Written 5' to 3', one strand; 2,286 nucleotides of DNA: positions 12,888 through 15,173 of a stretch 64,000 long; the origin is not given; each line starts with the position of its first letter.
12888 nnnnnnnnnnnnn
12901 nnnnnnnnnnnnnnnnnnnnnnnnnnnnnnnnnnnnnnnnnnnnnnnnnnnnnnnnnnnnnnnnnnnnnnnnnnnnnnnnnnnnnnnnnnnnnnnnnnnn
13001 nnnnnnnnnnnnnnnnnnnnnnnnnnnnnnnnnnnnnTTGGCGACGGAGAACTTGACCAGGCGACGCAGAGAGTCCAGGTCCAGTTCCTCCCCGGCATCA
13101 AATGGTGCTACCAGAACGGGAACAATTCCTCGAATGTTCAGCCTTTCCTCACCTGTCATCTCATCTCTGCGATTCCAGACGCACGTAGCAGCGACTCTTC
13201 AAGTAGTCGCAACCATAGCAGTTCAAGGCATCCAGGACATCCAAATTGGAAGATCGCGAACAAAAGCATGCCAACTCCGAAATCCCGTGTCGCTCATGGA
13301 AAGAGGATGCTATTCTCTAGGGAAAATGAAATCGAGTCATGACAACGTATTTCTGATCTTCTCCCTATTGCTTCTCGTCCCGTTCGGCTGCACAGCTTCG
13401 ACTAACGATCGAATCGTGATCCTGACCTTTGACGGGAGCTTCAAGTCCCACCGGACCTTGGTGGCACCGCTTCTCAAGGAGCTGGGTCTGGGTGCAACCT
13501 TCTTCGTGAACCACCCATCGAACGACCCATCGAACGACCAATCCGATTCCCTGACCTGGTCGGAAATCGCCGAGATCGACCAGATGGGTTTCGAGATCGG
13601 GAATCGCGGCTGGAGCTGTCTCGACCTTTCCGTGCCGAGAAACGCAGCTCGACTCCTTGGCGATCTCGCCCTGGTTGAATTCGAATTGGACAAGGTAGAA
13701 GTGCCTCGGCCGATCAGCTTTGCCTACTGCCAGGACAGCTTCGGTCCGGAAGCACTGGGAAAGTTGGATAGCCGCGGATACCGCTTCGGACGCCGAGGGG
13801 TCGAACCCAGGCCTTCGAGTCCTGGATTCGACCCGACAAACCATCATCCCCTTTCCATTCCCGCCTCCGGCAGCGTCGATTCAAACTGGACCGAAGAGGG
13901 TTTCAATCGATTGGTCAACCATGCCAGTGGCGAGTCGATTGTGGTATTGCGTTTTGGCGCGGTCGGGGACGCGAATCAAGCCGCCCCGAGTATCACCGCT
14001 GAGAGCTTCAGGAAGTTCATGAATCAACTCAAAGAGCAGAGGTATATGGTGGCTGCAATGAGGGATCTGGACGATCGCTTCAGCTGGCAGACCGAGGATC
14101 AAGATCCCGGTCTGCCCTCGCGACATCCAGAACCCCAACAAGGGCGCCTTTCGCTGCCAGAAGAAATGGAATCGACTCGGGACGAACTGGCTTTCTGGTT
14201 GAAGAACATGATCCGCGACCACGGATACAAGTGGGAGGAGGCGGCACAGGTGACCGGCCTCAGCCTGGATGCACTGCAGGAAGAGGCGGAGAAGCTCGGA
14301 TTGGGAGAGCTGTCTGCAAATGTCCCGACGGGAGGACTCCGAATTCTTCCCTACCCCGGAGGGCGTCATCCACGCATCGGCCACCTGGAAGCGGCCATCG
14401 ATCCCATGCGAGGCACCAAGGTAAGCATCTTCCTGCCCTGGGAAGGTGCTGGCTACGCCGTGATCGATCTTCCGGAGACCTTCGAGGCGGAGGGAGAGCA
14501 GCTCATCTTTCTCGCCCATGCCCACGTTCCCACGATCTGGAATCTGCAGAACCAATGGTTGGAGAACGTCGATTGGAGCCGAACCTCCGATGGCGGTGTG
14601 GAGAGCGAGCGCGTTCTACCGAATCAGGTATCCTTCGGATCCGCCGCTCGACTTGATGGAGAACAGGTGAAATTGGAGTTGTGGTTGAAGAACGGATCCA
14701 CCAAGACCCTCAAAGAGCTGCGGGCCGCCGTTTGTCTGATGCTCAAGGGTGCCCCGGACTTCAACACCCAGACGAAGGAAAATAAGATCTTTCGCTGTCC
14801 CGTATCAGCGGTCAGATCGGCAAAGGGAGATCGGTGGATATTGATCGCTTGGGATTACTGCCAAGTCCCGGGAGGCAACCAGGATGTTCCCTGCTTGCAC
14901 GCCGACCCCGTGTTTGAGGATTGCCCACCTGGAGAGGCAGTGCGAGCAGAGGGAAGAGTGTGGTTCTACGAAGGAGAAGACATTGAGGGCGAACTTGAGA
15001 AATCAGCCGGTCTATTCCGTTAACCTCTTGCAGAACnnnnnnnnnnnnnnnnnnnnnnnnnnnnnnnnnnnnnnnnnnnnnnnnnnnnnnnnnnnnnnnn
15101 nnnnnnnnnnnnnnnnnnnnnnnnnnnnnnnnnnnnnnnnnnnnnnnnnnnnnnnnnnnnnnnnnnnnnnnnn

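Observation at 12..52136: Three-fold GH33 sialidase expansion together with a BNR protein, a deacetylase fusion and a DHDPS-family lyase in an Acidobacteria-like genome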

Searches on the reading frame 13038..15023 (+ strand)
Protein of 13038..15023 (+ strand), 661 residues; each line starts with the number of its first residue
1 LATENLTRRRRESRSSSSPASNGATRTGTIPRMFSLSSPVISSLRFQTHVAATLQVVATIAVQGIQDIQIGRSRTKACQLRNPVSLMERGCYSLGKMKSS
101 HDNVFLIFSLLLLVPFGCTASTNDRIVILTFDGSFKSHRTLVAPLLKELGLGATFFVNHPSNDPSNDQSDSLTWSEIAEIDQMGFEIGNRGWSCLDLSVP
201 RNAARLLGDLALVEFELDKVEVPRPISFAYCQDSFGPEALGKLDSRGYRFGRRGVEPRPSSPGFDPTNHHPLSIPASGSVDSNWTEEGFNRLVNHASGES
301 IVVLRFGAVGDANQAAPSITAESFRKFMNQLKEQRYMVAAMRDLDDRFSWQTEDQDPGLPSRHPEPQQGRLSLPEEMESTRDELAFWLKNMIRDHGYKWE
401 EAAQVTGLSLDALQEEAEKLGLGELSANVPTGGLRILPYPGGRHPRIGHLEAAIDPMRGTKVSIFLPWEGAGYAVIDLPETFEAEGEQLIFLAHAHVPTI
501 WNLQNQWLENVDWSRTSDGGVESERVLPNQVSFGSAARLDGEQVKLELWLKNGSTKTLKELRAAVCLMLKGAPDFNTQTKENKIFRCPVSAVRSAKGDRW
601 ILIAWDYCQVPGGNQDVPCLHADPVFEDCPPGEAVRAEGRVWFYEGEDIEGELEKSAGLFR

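Call 11: search_protein_families(library=pfam, proteins=[window:13038-15023:+], max_evalue=0.001)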
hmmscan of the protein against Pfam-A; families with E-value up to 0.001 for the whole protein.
window:13038-15023:+ (661 aa): 1 family
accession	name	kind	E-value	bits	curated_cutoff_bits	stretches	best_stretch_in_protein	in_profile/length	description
PF01522.26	Polysacc_deac_1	-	4.2e-10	40.1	23.1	1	121-249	3-122/124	Polysaccharide deacetylase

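Call 30: search_protein_families(library=ncbifam, proteins=[window:13038-15023:+], max_evalue=0.001)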
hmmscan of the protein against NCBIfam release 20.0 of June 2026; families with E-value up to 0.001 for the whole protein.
window:13038-15023:+ (661 aa): 1 family
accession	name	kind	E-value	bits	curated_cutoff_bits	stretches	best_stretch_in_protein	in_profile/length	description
TIGR02764.1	spore_ybaN_pdaB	equivalog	0.00067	19.5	237.4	0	121-198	2-72/191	polysaccharide deacetylase family sporulation protein PdaB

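Call 66: search_protein_families(library=pfam, proteins=[window:13038-15023:+], max_evalue=5)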
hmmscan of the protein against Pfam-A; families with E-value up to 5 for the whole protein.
window:13038-15023:+ (661 aa): 2 families
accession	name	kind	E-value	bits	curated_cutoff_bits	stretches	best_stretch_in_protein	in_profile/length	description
PF01522.26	Polysacc_deac_1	-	4.2e-10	40.1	23.1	1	121-249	3-122/124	Polysaccharide deacetylase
PF24429.1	CSLinker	-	1.5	8.9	27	1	6-24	13-27/38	CSLinker motif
